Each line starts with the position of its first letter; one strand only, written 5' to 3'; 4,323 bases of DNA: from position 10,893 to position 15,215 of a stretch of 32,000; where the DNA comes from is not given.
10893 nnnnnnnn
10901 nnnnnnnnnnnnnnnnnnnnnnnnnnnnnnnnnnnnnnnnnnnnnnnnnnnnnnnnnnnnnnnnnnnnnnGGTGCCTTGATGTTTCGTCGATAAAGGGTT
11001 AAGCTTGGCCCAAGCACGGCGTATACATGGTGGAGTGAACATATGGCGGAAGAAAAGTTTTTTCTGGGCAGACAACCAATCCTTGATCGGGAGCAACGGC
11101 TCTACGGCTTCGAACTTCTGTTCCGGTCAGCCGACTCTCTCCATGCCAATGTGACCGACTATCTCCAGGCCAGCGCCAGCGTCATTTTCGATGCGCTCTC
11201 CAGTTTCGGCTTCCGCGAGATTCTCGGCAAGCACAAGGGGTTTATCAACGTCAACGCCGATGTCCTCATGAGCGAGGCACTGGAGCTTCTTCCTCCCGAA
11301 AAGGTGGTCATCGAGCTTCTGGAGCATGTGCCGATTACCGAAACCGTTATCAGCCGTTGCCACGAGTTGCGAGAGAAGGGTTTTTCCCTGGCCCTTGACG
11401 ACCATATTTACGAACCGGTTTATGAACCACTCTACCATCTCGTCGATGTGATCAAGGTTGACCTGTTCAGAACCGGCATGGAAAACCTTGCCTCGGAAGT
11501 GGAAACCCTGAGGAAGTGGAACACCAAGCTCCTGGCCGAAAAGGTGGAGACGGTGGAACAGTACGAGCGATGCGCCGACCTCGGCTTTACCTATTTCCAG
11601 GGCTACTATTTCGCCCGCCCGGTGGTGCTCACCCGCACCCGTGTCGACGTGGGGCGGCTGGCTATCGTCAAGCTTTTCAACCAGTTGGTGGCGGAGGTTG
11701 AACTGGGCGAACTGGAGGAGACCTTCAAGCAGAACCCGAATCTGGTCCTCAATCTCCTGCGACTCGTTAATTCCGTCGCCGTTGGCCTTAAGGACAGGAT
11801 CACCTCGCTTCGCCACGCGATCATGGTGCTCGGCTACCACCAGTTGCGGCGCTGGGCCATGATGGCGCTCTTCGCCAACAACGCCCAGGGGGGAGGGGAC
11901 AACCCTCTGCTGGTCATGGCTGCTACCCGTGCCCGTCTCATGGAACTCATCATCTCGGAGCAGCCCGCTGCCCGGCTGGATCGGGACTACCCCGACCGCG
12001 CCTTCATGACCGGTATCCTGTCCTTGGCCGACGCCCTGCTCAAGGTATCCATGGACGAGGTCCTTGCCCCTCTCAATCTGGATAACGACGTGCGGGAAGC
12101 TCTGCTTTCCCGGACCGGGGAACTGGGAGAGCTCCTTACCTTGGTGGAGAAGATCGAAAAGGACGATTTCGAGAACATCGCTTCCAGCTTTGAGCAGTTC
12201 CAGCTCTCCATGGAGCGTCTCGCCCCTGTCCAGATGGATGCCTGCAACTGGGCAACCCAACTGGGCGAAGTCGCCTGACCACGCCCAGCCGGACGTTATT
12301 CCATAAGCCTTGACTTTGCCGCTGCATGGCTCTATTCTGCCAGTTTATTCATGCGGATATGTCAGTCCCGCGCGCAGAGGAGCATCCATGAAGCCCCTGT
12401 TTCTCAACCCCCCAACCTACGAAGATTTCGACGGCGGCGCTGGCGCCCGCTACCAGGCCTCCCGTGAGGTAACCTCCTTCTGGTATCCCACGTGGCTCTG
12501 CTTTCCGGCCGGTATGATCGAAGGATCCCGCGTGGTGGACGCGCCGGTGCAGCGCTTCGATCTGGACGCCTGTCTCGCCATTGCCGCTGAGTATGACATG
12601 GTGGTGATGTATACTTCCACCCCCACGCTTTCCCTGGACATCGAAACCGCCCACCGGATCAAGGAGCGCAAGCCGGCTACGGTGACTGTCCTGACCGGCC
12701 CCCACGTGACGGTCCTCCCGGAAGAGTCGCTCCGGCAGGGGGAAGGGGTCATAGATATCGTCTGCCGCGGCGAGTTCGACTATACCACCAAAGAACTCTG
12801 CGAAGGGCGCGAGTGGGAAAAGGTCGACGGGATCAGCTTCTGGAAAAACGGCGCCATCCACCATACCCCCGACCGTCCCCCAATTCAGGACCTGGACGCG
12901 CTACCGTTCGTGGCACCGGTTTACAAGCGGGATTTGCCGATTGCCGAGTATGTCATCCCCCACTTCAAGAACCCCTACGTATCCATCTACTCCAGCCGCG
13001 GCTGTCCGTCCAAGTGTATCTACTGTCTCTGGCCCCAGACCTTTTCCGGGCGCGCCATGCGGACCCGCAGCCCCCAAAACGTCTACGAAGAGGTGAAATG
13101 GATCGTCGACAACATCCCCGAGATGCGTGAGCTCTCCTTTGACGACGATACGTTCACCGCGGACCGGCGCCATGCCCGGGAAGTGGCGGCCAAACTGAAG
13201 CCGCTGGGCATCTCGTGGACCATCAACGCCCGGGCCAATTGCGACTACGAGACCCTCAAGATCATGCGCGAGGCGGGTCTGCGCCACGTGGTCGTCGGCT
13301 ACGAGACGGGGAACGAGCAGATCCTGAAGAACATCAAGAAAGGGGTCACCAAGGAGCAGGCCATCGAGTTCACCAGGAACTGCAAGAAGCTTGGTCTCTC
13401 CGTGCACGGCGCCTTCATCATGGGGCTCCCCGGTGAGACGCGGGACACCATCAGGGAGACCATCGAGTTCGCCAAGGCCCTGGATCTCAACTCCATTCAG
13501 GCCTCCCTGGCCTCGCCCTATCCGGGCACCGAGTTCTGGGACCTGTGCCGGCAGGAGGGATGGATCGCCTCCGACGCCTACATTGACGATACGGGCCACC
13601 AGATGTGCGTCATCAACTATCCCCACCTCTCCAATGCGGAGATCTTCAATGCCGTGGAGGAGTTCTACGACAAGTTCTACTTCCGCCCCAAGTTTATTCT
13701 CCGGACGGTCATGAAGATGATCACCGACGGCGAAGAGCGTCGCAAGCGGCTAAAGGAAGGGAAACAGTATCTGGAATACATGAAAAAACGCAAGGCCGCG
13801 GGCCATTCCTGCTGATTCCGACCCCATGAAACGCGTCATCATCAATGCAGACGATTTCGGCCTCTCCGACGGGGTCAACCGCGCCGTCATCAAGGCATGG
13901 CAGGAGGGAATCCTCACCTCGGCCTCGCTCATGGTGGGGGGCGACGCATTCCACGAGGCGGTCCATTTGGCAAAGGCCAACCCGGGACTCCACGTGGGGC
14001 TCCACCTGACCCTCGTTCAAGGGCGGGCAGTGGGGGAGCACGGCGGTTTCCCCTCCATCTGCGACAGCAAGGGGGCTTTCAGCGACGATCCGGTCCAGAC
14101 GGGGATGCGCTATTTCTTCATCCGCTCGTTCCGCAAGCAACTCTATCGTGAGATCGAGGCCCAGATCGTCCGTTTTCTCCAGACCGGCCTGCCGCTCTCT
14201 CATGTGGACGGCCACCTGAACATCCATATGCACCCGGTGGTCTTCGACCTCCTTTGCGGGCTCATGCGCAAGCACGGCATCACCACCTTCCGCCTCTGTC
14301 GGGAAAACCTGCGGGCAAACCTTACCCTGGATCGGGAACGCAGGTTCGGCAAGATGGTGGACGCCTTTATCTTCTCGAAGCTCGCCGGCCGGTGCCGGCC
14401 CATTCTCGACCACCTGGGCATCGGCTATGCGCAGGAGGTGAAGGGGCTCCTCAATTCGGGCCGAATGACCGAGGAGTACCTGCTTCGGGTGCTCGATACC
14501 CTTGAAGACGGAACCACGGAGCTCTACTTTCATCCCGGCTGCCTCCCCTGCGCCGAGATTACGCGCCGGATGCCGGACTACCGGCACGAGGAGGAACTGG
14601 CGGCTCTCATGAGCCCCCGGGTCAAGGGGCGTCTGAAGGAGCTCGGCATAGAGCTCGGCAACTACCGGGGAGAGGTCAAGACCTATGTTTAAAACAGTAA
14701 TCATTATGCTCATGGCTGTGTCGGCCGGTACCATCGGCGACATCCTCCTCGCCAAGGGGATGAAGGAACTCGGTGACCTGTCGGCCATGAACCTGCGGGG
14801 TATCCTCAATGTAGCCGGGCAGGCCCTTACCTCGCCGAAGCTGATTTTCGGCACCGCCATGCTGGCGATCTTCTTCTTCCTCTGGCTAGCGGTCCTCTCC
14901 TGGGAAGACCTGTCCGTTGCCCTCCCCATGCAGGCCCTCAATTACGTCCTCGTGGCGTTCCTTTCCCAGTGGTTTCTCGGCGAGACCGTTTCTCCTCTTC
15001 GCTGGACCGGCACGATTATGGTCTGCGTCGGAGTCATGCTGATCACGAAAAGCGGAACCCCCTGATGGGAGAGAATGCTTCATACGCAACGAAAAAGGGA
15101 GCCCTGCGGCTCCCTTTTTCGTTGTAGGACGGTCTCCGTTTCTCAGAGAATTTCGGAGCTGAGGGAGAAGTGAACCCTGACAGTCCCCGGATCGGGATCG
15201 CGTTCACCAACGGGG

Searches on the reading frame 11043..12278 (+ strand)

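Call 12: search_protein_families(library=pfam, proteins=[window:11043-12278:+], max_evalue=0.01)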
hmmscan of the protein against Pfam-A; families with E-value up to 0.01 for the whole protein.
window:11043-12278:+ (411 aa): 2 families
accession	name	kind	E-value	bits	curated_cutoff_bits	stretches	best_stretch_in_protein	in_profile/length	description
PF00563.25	EAL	-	8.8e-15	55.1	31.3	1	61-193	82-236/236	EAL domain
PF08668.18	HDOD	-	8e-13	48.8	22.9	1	218-327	19-128/196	HDOD domain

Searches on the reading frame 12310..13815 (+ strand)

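Call 12: search_protein_families(library=pfam, proteins=[window:12310-13815:+], max_evalue=0.01)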
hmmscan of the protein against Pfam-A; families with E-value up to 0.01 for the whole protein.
window:12310-13815:+ (501 aa): 2 families
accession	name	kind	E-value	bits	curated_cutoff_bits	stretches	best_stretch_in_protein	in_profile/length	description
PF04055.27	Radical_SAM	-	5.5e-25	88.9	29.5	1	227-388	2-166/166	Radical SAM superfamily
PF02310.24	B12-binding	-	1.5e-10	41.4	32.1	1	53-163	7-120/121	B12 binding domain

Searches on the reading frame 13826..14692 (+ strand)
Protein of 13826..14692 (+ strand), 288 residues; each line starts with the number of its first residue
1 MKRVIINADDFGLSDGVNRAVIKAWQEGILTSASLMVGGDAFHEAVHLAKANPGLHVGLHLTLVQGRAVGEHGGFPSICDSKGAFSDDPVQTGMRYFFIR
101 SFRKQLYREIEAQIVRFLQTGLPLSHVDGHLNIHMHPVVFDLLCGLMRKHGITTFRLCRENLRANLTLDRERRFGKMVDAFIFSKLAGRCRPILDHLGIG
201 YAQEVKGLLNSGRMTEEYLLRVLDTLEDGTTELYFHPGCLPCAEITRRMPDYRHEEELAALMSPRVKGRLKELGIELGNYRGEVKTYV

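Call 12: search_protein_families(library=pfam, proteins=[window:13826-14692:+], max_evalue=0.01)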
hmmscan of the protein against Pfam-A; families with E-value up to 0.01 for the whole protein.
window:13826-14692:+ (288 aa): 1 family
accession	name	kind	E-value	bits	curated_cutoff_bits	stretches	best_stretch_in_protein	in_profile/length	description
PF04794.17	YdjC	-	3.8e-75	253.6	29.7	1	3-272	1-266/266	YdjC-like protein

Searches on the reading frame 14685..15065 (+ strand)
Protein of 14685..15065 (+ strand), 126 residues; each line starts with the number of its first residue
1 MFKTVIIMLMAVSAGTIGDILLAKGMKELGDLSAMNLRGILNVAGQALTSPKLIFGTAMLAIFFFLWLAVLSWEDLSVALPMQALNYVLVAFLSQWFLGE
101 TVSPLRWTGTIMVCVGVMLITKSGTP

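Call 12: search_protein_families(library=pfam, proteins=[window:14685-15065:+], max_evalue=0.01)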
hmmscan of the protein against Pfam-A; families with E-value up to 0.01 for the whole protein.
window:14685-15065:+ (126 aa): 2 families
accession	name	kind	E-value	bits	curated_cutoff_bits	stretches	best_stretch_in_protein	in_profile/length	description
PF00892.27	EamA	-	1.5e-09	38.7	28.2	1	53-121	66-134/135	EamA-like transporter family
PF10639.15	TMEM234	-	0.0054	17.3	30.1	1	66-120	57-112/113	Putative transmembrane family 234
